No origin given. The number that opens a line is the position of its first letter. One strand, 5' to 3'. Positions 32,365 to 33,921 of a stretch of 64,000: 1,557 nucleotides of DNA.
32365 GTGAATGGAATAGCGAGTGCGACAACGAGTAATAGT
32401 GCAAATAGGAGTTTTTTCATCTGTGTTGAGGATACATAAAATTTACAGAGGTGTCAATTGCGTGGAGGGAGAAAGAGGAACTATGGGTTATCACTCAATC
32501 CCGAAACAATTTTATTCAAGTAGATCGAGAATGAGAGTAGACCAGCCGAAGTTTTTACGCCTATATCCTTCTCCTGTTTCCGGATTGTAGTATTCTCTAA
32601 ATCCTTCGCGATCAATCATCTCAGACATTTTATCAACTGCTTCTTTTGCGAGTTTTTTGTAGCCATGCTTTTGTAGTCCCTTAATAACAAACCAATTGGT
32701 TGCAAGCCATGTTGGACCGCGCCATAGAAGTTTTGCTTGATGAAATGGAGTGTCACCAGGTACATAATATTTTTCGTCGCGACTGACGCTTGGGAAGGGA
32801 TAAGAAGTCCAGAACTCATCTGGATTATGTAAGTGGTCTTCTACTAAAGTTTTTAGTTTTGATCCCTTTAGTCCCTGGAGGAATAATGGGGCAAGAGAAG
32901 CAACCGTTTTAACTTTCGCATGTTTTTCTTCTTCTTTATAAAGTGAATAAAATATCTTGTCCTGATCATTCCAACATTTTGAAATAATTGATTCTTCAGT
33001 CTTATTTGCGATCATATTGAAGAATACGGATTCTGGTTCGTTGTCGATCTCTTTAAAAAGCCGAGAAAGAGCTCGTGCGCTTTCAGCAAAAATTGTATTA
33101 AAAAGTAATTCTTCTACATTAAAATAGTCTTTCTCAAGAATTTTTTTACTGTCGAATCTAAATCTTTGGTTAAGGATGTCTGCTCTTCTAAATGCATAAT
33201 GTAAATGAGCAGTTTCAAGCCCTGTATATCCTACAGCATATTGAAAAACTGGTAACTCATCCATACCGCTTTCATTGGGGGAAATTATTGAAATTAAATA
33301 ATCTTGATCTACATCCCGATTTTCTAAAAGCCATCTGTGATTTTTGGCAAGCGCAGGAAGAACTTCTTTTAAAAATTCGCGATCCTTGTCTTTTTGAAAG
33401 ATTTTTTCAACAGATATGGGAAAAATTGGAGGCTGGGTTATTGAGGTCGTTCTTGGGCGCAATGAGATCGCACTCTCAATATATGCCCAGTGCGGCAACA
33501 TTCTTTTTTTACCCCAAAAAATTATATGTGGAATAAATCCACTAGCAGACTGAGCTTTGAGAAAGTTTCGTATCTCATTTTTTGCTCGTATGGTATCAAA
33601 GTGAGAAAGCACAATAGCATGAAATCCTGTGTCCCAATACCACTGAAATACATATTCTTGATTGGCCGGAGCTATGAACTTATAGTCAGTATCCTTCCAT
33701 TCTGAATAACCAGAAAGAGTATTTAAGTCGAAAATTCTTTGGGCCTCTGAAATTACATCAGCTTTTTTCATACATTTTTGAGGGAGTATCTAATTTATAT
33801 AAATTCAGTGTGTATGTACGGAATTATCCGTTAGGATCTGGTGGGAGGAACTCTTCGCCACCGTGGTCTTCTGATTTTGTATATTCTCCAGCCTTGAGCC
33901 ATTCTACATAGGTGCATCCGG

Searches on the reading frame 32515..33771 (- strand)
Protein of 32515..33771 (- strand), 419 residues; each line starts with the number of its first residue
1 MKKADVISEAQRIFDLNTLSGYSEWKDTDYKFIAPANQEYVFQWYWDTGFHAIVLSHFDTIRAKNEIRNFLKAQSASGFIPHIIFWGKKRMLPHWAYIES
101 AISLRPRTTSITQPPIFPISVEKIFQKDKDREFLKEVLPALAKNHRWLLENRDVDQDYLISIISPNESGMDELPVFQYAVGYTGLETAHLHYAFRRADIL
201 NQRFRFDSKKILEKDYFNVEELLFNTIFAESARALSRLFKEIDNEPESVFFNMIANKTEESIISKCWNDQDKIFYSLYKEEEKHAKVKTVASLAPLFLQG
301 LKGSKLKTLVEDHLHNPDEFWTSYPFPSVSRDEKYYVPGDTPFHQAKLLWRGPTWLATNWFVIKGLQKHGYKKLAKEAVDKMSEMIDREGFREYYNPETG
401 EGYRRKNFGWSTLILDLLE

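Call 32: search_protein_families(library=pfam, max_evalue=0.001, proteins=[window:32515-33771:-])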
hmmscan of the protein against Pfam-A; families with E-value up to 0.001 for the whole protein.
window:32515-33771:- (419 aa): 3 families
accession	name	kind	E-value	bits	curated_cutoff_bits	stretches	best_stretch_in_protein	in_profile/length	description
PF22422.2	MGH1-like_GH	-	4.7e-76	257.1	27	1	40-411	1-356/356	Mannosylglycerate hydrolase MGH1-like glycoside hydrolase domain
PF03200.22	Glyco_hydro_63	-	6.3e-18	65.3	22.4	1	247-417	303-489/492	Glycosyl hydrolase family 63 C-terminal domain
PF01204.24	Trehalase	-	2.6e-10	40.2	21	1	225-386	310-462/512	Trehalase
